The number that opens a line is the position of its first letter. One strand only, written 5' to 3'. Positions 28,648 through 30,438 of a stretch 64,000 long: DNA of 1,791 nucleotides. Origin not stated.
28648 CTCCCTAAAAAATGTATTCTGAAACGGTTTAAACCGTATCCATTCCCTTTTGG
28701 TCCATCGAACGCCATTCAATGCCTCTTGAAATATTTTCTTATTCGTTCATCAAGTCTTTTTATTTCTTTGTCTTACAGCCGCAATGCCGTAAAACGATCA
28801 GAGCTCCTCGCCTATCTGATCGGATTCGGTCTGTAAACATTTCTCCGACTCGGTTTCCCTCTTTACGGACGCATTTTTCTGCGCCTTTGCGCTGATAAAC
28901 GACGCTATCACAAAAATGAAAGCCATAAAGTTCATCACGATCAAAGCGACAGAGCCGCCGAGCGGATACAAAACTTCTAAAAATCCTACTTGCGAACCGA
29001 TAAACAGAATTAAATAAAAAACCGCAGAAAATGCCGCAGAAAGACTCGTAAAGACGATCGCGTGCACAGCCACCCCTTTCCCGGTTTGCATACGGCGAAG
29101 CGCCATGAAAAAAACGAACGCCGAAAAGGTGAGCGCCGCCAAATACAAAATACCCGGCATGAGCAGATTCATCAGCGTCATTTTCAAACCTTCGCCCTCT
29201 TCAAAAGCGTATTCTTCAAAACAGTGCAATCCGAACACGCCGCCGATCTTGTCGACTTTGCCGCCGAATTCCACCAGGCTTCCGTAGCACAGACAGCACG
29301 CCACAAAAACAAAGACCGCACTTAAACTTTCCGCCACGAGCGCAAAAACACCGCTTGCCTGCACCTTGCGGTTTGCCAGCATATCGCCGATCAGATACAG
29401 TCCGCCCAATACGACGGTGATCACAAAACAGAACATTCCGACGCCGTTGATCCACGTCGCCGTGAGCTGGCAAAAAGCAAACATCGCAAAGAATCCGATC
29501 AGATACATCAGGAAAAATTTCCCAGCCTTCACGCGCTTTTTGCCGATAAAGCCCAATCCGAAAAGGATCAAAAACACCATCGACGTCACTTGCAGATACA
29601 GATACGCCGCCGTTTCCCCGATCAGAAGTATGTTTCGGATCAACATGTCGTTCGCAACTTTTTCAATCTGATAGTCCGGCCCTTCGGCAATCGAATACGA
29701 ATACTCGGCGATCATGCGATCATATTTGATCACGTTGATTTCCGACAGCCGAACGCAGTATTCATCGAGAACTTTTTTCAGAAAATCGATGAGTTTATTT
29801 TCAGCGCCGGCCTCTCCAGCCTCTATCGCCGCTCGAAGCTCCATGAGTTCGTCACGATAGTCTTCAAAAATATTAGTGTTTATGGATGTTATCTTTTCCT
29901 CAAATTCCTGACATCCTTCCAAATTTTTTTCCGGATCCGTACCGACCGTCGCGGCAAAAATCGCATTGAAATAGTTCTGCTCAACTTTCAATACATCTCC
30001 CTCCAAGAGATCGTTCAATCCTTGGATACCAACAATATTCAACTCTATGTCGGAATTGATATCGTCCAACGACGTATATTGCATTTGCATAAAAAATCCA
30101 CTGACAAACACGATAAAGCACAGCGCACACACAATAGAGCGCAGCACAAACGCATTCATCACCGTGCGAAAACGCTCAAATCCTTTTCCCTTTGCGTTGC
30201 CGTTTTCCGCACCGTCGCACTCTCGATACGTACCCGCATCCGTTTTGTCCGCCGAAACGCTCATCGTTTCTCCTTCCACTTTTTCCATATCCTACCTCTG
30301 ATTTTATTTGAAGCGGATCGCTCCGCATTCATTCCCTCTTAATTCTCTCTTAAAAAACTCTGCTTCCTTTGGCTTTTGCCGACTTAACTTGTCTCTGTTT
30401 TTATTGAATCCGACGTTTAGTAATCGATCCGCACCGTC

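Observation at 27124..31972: Divergent MreB-like ATPase coupled to maf and followed by two paralogous 8-TM proteins where mreC/mreD are expected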

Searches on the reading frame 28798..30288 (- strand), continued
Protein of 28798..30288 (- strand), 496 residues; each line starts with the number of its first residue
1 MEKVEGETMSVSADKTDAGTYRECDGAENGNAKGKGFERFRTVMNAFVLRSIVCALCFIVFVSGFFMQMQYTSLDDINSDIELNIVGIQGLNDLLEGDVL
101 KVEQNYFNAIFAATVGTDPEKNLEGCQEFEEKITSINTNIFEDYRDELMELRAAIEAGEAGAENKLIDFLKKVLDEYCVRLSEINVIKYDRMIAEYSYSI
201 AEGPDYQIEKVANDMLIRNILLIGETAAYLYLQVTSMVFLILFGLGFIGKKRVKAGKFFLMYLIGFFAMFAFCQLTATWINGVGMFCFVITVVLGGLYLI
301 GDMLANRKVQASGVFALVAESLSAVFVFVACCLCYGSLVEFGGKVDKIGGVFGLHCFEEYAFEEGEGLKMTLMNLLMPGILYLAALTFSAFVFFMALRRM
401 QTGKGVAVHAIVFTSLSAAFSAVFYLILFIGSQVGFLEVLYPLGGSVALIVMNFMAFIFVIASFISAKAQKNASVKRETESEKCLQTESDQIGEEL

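Call 61: find_encoding_contigs(protein=P0130, flank=7000, max_places=2)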
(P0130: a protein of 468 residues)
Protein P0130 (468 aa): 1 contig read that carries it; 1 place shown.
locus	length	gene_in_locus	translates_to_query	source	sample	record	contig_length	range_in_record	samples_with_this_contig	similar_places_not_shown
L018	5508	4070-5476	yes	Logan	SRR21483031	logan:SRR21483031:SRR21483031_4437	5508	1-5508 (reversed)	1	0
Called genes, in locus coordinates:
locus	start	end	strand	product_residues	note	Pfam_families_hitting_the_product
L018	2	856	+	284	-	?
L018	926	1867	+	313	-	PF01118:Semialdhyde_dh, PF22698:Semialdhyde_dhC_1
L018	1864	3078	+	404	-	PF01960:ArgJ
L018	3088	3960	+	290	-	PF00696:AA_kinase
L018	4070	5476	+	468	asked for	-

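Call 62: find_encoding_contigs(protein=P0129, flank=7000, max_places=2)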
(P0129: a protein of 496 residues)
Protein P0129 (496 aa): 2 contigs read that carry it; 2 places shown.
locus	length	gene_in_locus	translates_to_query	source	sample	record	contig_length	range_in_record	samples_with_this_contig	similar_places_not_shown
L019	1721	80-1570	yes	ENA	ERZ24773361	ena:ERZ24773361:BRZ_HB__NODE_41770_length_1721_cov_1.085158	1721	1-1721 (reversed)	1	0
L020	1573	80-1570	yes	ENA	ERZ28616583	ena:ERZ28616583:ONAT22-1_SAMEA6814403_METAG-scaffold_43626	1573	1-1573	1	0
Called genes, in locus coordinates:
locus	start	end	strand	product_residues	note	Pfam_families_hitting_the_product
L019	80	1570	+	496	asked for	-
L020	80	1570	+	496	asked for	-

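Call 64: list_cluster_members(proteins=[P0131, P0132, P0130, P0129, P0124, P0125, P0025, P0005, P0039, P0017])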
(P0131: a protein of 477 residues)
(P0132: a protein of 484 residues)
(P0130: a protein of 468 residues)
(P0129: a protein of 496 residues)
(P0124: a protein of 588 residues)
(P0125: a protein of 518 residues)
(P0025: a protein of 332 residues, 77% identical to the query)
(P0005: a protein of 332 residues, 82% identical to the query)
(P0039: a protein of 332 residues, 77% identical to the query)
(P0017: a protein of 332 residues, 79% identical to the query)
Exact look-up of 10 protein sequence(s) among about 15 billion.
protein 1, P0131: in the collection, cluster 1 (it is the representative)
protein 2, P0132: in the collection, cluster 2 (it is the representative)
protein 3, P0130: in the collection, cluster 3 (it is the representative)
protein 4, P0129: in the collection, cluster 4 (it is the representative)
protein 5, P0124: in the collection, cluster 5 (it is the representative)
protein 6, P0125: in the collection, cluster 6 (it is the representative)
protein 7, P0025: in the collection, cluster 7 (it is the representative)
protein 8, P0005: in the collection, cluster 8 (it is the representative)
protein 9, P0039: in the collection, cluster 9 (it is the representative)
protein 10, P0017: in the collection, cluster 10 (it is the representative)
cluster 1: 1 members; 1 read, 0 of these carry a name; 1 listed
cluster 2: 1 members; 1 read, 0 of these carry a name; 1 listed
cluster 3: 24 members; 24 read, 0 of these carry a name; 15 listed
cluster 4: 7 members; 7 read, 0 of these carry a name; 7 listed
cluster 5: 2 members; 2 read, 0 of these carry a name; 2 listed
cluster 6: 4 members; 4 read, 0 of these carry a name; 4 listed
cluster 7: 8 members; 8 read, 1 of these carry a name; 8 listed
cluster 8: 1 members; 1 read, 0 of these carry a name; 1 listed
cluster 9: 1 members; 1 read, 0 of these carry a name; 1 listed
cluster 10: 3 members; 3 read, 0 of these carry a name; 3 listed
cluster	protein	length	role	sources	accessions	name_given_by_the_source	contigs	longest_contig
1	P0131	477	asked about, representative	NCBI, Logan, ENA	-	-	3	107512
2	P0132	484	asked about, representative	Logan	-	-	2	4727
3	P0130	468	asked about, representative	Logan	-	-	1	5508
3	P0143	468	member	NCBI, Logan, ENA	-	-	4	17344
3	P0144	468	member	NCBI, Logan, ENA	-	-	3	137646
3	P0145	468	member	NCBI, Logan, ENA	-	-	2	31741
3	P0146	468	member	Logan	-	-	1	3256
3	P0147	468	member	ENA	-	-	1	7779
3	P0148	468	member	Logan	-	-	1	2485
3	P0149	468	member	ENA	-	-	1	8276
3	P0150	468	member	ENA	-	-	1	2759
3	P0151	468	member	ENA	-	-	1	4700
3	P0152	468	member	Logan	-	-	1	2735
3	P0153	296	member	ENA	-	-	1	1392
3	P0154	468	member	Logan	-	-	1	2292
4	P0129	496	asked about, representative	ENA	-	-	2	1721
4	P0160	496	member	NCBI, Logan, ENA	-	-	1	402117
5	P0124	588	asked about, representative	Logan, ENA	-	-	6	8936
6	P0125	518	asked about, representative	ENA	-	-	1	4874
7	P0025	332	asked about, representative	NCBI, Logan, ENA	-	-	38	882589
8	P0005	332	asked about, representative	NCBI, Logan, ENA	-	-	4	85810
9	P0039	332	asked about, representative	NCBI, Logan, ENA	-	-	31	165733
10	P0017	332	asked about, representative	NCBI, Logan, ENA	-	-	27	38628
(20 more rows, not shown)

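Call 65: find_encoding_contigs(protein=P0160, flank=8000, max_places=2)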
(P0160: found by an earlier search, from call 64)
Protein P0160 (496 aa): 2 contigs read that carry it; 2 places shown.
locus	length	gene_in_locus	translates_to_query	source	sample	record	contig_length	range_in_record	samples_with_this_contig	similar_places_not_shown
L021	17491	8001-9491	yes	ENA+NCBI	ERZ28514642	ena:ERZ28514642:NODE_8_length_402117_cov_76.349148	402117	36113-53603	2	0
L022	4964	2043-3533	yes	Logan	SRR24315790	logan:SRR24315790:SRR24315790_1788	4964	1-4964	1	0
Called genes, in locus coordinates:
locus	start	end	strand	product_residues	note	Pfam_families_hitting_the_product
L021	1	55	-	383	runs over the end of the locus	PF14058:PcfK, PF01624:MutS_I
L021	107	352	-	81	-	-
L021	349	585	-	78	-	-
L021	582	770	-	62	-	-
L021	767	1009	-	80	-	-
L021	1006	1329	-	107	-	-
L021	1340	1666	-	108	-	PF14190:DUF4313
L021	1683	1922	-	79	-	PF08719:NADAR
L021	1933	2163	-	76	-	-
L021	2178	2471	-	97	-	-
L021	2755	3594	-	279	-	PF13497:DUF4121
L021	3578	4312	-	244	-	-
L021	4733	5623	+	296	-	PF02661:Fic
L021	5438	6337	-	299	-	PF01391:Collagen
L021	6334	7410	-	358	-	PF00535:Glycos_transf_2, PF10111:Glyco_tranf_2_2 (weak), PF07719:TPR_2 (faint), PF00515:TPR_1 (faint)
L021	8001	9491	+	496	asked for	-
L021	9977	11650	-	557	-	PF00501:AMP-binding, PF13193:AMP-binding_C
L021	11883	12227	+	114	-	-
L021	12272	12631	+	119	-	-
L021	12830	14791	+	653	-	PF00270:DEAD (faint), PF04851:ResIII, PF17757:UvrB_inter, PF27431:UvrB_3rd, PF00271:Helicase_C, PF12344:UvrB, PF02151:UVR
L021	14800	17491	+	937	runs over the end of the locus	PF00005:ABC_tran (faint), PF02463:SMC_N (faint), PF03193:RsgA_GTPase (faint), PF13191:AAA_16 (faint), PF13555:AAA_29 (faint), PF17760:UvrA_inter, PF17755:UvrA_DNA-bind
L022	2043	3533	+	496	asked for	-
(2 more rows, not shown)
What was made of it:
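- One orthologue lies next to Fic, collagen-like and conjugative-element-type genes (call 65).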

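Call 72: find_related_loci(query=A2, collection=metagenome_contigs, flank=6000)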
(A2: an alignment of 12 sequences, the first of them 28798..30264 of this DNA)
Query A2 (488 aa) in metagenome_contigs; peptide patterns used: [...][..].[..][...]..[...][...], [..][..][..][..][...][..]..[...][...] (x = any residue, [..] = any of these).
384 stretches matched a pattern; 13 encode a relative of the query (tblastn E <= 1e-3); 13 distinct loci.
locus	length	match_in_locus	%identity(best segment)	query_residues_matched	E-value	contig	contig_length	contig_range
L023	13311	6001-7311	33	21-461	8e-72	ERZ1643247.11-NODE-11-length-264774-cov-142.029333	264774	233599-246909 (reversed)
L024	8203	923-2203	32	21-461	9e-66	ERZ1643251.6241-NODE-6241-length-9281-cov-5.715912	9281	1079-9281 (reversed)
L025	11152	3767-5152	32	26-487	2e-63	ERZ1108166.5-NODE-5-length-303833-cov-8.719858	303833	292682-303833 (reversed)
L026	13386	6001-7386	32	26-487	3e-63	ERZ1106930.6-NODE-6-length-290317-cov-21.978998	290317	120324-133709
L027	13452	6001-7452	31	4-484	2e-58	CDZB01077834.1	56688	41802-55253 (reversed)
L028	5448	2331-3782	31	4-484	7e-58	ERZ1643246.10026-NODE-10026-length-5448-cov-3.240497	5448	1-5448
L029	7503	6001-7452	30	4-484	2e-57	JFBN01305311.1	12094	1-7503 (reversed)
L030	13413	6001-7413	28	6-475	3e-46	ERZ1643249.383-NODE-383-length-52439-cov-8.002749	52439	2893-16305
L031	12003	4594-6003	28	6-474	1e-45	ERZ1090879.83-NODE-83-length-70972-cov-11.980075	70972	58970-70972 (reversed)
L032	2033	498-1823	29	37-478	1e-44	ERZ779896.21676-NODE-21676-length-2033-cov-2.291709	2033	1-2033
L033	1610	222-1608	34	26-487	3e-54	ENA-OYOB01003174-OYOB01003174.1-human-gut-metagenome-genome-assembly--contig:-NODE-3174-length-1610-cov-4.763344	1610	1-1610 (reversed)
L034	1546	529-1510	41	26-346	2e-45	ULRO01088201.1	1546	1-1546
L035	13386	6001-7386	32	26-487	8e-64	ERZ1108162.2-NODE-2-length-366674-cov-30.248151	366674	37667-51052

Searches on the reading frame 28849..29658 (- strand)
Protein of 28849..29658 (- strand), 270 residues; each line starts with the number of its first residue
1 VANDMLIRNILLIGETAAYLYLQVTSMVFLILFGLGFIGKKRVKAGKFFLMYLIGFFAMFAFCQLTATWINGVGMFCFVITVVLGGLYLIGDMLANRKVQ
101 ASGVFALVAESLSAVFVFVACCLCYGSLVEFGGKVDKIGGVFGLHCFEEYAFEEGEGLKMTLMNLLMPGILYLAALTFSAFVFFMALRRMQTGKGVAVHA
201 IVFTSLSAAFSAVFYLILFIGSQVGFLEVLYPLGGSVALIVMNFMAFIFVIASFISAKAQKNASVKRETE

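Call 48: predict_structure(alignment_id=A3)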
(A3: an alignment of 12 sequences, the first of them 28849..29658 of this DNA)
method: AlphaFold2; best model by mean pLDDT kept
length: 270 residues; sequences in the alignment: 12
mean_pLDDT: 71.3   pTM: 0.65
mean pLDDT of the five models: 71.3, 69.1, 68.6, 68.5, 67.6
residues with pLDDT >= 90: 16; 70-90: 135; 50-70: 96; < 50: 23
segments of 3 or more residues with pLDDT < 50: 132-150
pLDDT, mean of each block of 10 residues (from residue 1): 64 81 80 73 66 77 64 58 64 55 73 84 63 44 46 60 70 83 81 73 90 87 71 75 92 84 66
secondary structure, 60 per line:
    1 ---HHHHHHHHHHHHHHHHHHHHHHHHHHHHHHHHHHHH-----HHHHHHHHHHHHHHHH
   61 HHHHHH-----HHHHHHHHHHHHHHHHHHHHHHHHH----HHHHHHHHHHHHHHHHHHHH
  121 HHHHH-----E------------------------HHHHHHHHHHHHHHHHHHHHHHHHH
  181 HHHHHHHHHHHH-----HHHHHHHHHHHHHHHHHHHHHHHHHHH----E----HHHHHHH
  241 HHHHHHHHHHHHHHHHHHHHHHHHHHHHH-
elements in order: H4-39 H45-66 H72-96 H101-125 H156-192 H198-224 H234-269

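Call 52: fold_search(model_id=the predicted structure, library=pdb)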
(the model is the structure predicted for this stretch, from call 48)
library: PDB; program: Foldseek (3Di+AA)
matches with E <= 10: 354; with E <= 0.001: 0
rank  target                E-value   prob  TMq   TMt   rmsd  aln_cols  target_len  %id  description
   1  9e9e_B                1.3e-01  0.93  0.40  0.21  26.6       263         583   13  Structure of AMPA receptor GluA2 and auxiliary subunit TARP gamma-2 (LBD-TMD) in complex with anti-miR 17 oligonucleot (released 2026-02-11)
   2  9rn4_F                3.5e-01  0.99  0.42  0.61   5.6       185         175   11  GluA4 in complex with TARP-2, desensitized state, structure of TMD/LBD domains (released 2025-09-24)
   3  8fps_E                3.5e-01  0.99  0.41  0.57   6.6       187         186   11  GluA2 flip Q isoform N619K mutant of AMPA receptor in complex with gain-of-function TARP gamma-2, with 10mM CaCl2, 150 (released 2024-02-28)
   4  9rms_H                3.5e-01  0.99  0.41  0.59   6.2       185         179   13  GluA4 in complex with TARP-2, Resting II state, structure of TMD/LBD domains (released 2025-09-24)
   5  7tnp_B                3.5e-01  0.95  0.40  0.19  12.3       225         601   15  Complex GGGG of AMPA-subtype iGluR GluA2 in complex with auxiliary subunit gamma2 (Stargazin) at low glutamate concent (released 2022-04-20)
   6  9rn4_H                3.7e-01  0.98  0.40  0.56   6.5       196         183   12  GluA4 in complex with TARP-2, desensitized state, structure of TMD/LBD domains (released 2025-09-24)
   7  9rnh_H                4.1e-01  0.98  0.41  0.59   5.9       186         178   12  GluA4 in complex with TARP-2, Resting II state, structure of TMD domain (released 2025-09-24)
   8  6wv8                  4.2e-01  0.87  0.32  0.23   7.1       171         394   12  Takifugu rubripes VKOR-like C138S mutant with vitamin K1 (released 2020-11-11)
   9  7tno_B                4.5e-01  0.90  0.38  0.19  12.1       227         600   15  Complex GGGN of AMPA-subtype iGluR GluA2 in complex with auxiliary subunit gamma2 (Stargazin) at low glutamate concent (released 2022-04-20)
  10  5och_F                4.7e-01  0.11  0.17  0.09  22.3       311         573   12  The crystal structure of human ABCB8 in an outward-facing state (released 2018-07-25)
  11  3o1i_B                4.9e-01  0.18  0.21  0.21  30.6       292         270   10  Crystal Structure of the TorS sensor domain - TorT complex in the absence of ligand (released 2011-12-21)
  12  5och_D                4.9e-01  0.11  0.18  0.11  21.3       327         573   12  The crystal structure of human ABCB8 in an outward-facing state (released 2018-07-25)
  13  7tno_D                5.4e-01  0.80  0.38  0.19  12.3       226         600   12  Complex GGGN of AMPA-subtype iGluR GluA2 in complex with auxiliary subunit gamma2 (Stargazin) at low glutamate concent (released 2022-04-20)
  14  8xqr_R                5.9e-01  0.16  0.18  0.18  23.0       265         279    9  Structure 2 of human class T GPCR TAS2R14-miniGs/gust complex with Flufenamic acid. (released 2024-07-10)
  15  7bcw_A                6.2e-01  0.13  0.22  0.12  18.1       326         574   10  Structure of MsbA in Salipro with ADP vanadate (released 2022-01-12)
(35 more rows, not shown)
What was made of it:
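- Tried and rejected: Foldseek, 7-TM core alone. pLDDT 71; best hits TARP γ2/claudin-like four-helix bundles and VKOR at E 0.1-1 and TMq about 0.4 (call 52).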
